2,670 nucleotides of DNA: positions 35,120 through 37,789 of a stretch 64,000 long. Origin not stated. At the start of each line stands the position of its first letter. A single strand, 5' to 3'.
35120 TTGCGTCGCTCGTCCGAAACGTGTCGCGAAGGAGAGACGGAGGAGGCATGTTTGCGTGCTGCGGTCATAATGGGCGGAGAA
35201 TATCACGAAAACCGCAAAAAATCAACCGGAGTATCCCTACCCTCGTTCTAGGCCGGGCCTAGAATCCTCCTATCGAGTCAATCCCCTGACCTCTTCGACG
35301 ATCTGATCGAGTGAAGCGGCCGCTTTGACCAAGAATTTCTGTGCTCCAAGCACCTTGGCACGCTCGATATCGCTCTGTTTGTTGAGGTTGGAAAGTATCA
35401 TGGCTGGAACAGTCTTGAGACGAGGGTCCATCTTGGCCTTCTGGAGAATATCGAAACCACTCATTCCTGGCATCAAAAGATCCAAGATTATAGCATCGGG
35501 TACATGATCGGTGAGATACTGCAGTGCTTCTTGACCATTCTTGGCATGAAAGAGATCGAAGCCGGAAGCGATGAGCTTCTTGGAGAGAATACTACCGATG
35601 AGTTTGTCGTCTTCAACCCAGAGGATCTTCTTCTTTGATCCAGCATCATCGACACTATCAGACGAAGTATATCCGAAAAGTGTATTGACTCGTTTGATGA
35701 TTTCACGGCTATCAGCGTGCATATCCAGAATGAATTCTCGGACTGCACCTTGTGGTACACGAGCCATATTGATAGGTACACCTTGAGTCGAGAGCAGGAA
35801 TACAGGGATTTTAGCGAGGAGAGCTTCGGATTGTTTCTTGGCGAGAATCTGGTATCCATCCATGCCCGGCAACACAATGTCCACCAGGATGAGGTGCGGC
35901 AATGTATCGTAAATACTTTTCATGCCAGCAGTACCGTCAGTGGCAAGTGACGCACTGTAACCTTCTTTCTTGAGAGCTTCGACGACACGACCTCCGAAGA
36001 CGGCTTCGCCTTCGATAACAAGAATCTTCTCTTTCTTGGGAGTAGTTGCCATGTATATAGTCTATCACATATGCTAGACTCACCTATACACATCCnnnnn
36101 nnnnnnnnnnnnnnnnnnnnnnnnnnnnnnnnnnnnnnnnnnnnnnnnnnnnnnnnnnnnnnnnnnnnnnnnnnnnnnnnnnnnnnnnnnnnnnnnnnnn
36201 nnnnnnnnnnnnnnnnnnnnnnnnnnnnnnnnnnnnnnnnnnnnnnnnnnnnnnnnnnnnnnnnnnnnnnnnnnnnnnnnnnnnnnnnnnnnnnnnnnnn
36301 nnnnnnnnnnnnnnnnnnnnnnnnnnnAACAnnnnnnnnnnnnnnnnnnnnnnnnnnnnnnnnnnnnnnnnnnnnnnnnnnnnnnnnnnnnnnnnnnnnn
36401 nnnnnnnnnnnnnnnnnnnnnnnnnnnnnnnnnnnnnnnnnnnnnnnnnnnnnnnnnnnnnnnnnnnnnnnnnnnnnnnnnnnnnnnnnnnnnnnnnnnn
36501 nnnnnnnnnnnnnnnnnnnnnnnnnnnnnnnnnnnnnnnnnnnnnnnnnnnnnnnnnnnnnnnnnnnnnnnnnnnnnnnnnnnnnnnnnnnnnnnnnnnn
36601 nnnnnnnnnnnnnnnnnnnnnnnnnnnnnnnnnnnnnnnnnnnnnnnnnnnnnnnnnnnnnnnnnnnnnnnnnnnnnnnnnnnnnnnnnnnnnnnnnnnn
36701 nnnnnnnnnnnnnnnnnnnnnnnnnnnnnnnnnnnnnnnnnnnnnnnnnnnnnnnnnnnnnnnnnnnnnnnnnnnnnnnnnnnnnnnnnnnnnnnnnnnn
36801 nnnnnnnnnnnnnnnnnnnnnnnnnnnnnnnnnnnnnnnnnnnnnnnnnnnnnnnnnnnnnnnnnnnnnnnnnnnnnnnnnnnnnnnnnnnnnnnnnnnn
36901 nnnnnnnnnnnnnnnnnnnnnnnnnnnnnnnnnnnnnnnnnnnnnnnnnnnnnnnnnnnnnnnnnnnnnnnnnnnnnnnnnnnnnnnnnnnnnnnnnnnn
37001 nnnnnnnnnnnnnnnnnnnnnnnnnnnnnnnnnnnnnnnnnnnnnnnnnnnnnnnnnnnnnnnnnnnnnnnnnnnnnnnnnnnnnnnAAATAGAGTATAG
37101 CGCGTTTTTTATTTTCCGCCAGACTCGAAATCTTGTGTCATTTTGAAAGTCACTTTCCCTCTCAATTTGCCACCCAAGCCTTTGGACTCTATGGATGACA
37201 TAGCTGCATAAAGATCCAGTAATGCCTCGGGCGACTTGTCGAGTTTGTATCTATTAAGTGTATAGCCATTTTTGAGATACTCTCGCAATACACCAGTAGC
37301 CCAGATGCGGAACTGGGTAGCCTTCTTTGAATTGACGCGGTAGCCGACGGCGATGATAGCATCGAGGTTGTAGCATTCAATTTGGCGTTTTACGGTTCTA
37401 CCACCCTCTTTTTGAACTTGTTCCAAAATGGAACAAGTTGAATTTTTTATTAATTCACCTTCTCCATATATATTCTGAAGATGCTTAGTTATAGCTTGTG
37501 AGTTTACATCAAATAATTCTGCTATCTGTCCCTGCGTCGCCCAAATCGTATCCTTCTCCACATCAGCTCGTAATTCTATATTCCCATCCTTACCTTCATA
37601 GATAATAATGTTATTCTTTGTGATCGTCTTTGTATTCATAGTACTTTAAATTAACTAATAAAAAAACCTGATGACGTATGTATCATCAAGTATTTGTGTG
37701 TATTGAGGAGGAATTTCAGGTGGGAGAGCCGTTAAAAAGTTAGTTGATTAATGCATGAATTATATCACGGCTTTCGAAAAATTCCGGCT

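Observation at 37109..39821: Accessory island with toxin/defence-type remnants: truncated RhuM-family ORF, HEPN-like R-x4-H protein, atypical histidine phosphatase and REC-like protein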

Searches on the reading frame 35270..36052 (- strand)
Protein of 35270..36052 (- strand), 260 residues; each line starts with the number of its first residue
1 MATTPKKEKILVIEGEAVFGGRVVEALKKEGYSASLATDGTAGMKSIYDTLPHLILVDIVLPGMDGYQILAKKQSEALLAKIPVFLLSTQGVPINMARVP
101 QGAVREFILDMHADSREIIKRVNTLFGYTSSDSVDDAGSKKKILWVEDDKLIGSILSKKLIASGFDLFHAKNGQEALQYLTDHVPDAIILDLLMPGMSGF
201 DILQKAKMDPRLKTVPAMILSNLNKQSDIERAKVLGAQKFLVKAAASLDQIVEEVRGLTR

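Call 3: search_protein_families(library=pfam, proteins=[window:35270-36052:-], max_evalue=1)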
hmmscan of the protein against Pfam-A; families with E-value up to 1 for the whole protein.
window:35270-36052:- (260 aa): 3 families
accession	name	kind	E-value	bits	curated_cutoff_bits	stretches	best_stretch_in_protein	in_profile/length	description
PF00072.30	Response_reg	-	6.6e-31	107.2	30.2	2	143-255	1-110/111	Response regulator receiver domain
PF02607.22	B12-binding_2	-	0.036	14.7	23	1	174-198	22-43/74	B12 binding domain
PF20161.5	VpsR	-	0.13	12.5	23.7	0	157-207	24-74/121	VpsR domain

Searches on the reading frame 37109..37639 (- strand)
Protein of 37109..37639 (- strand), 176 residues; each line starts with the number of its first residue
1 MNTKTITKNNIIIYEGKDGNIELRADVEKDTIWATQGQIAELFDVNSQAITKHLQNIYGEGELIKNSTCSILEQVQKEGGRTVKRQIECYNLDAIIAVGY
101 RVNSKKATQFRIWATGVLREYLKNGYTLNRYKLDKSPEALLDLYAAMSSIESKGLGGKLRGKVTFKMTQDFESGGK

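Call 3: search_protein_families(library=pfam, proteins=[window:37109-37639:-], max_evalue=1)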
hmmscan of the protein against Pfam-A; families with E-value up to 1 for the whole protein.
window:37109-37639:- (176 aa): 2 families
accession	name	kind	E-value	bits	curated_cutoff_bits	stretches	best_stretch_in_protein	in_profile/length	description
PF13310.11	Virulence_RhuM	-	8.4e-25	87.9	33.7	1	67-135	1-69/252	Virulence protein RhuM family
PF02498.22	Bro-N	-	0.14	13.3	25.6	1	28-117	8-93/96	BRO family, N-terminal domain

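Call 5: search_protein_families(library=ncbifam, proteins=[window:37109-37639:-], max_evalue=1)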
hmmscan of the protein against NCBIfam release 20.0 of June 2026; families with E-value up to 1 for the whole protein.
window:37109-37639:- (176 aa): 1 family
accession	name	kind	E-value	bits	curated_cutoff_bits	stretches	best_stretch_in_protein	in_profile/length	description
NF033789.1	repress_SdpR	subfamily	0.063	13.2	100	1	35-65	23-52/79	autorepressor SdpR family transcription factor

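Call 6: search_protein_families(library=padloc, proteins=[window:37109-37639:-], max_evalue=1)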
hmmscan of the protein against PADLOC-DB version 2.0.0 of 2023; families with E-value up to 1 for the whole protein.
window:37109-37639:- (176 aa): 38 families (the best 25 are shown)
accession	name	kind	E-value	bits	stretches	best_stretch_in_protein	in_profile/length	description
PDLC04854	PDC-S05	-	5e-58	194.2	1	8-140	3-135/212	-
PDLC04872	PDC-S05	-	2.2e-57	191.1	1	8-147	4-143/152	-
PDLC04965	PDC-S23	-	2.8e-55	186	1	8-153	4-149/327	-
PDLC04876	PDC-S05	-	5.5e-54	180.5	1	2-144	2-143/174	-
PDLC04964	PDC-S23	-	1.1e-52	177.4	1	7-139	2-134/331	-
PDLC04853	PDC-S05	-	5e-51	171.8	1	7-136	4-133/336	-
PDLC04851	PDC-S05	-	8e-51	171.1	1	3-136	3-137/342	-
PDLC04852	PDC-S05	-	1e-50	170.6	1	5-145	7-146/346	-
PDLC04858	PDC-S05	-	5e-48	160.4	1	8-136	4-129/138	-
PDLC04963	PDC-S23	-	2.1e-47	160.1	1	10-144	3-131/312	-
PDLC04879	PDC-S05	-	4.6e-47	158.8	1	7-131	3-125/285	-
PDLC04868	PDC-S05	-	1.4e-46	157.1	1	7-140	4-137/335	-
PDLC04870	PDC-S05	-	1.3e-44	150.1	1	1-135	1-132/214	-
PDLC04871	PDC-S05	-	5.3e-42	142.3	1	5-135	127-257/468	-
PDLC04843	PDC-S05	-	2.1e-41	140.2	1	7-134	4-128/330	-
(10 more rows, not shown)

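Call 7: search_protein_families(library=phrogs, proteins=[window:37109-37639:-], max_evalue=1)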
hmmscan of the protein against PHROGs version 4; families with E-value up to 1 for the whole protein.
window:37109-37639:- (176 aa): 3 families
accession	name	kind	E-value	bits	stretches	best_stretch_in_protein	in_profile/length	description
phrog_23341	-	unknown function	0.00036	21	1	35-118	19-93/252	-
phrog_27818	-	unknown function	0.072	14.1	1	25-57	82-114/133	-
phrog_22687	-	unknown function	0.35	11.7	0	98-118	19-39/56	-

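Call 54: find_related_loci(query=window:37109-37639:-, collection=metagenome_contigs, flank=5000)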
Query window:37109-37639:- (176 aa) in metagenome_contigs; peptide patterns used: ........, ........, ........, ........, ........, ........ (x = any residue, [..] = any of these).
308 stretches matched a pattern; 29 encode a relative of the query (tblastn E <= 1e-3); 29 distinct loci.
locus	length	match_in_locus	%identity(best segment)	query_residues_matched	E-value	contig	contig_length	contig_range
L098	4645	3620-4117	73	9-174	2e-80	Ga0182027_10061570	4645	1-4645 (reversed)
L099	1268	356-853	72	9-174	2e-85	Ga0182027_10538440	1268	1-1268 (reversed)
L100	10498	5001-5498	73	9-174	2e-79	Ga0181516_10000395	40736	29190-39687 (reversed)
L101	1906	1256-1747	71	11-174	1e-80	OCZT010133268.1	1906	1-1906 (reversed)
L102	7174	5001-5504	68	6-173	2e-77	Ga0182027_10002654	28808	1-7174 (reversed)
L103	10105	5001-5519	60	1-173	2e-67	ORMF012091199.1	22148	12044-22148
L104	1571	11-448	67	31-173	4e-67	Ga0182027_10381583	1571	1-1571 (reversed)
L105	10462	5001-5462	62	2-151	1e-56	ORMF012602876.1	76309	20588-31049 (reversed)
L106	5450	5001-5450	56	8-160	4e-51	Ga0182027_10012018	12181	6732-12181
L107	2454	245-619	60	9-133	1e-50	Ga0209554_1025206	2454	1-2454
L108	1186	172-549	62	8-133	8e-52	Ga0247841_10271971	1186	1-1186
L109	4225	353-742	56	11-141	6e-48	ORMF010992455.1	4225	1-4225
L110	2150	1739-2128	53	11-140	2e-45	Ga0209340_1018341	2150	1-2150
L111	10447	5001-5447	48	1-148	1e-43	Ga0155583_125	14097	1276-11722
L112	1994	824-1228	47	2-136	2e-41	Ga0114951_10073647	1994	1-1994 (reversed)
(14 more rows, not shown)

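Call 77: search_solved_structures(query=A7, max_evalue=1, show_alignments=2)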
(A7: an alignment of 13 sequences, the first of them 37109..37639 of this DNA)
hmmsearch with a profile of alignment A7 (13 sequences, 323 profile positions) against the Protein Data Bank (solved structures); distinct sequences matched with E-value up to 1: 4.
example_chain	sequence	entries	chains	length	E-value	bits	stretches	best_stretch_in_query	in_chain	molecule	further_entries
5b25_A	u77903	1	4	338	0.46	13.1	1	191-297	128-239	Calcium/calmodulin-dependent 3',5'-cyclic nucleotide phosphodiesterase 1B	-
5uoy_A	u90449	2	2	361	0.52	12.9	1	191-297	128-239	Calcium/calmodulin-dependent 3',5'-cyclic nucleotide phosphodiesterase 1B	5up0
1taz_A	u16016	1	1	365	0.55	12.9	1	191-297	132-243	Calcium/calmodulin-dependent 3',5'-cyclic nucleotide phosphodiesterase 1B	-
4npv_A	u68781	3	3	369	0.56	12.8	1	191-297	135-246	Calcium/calmodulin-dependent 3',5'-cyclic nucleotide phosphodiesterase 1B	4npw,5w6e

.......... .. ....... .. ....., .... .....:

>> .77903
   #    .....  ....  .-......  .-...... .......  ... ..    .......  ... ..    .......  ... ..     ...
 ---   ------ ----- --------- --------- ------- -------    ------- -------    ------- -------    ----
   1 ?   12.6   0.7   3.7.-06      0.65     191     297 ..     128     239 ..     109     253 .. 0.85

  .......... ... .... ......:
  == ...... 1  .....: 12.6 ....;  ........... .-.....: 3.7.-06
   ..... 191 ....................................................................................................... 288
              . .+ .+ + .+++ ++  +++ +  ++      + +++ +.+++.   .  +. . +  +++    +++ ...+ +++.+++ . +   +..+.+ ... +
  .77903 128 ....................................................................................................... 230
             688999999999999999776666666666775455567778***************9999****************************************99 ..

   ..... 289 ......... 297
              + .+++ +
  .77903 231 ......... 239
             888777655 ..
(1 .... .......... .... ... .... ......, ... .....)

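Call 84: search_protein_families(library=pfam, proteins=[L103:3212-3802:+, L103:3886-4374:-, L098:2807-3361:+], max_evalue=0.01)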
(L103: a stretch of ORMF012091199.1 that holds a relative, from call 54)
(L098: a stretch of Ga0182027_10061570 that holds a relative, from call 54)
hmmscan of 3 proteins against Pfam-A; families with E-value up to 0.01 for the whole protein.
L103:3212-3802:+ (196 aa): 1 family
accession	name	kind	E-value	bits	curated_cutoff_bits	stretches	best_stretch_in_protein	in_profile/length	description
PF06315.17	AceK_kinase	-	0.00092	19.3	29.3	1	86-169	103-185/256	Isocitrate dehydrogenase kinase/phosphatase (AceK) kinase domain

L103:3886-4374:- (162 aa): 1 family
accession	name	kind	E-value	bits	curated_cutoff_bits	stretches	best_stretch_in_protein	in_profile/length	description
PF07963.17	N_methyl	-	1.9e-07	30.8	21.2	1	30-52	4-26/27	Prokaryotic N-terminal methylation motif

L098:2807-3361:+ (184 aa): 2 families
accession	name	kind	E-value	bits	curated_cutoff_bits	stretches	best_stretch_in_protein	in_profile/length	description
PF13328.12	HD_4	-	8.6e-16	58.5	27.2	1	12-134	3-128/156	HD domain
PF01966.28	HD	-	0.001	19.8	22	1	54-129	27-115/116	HD domain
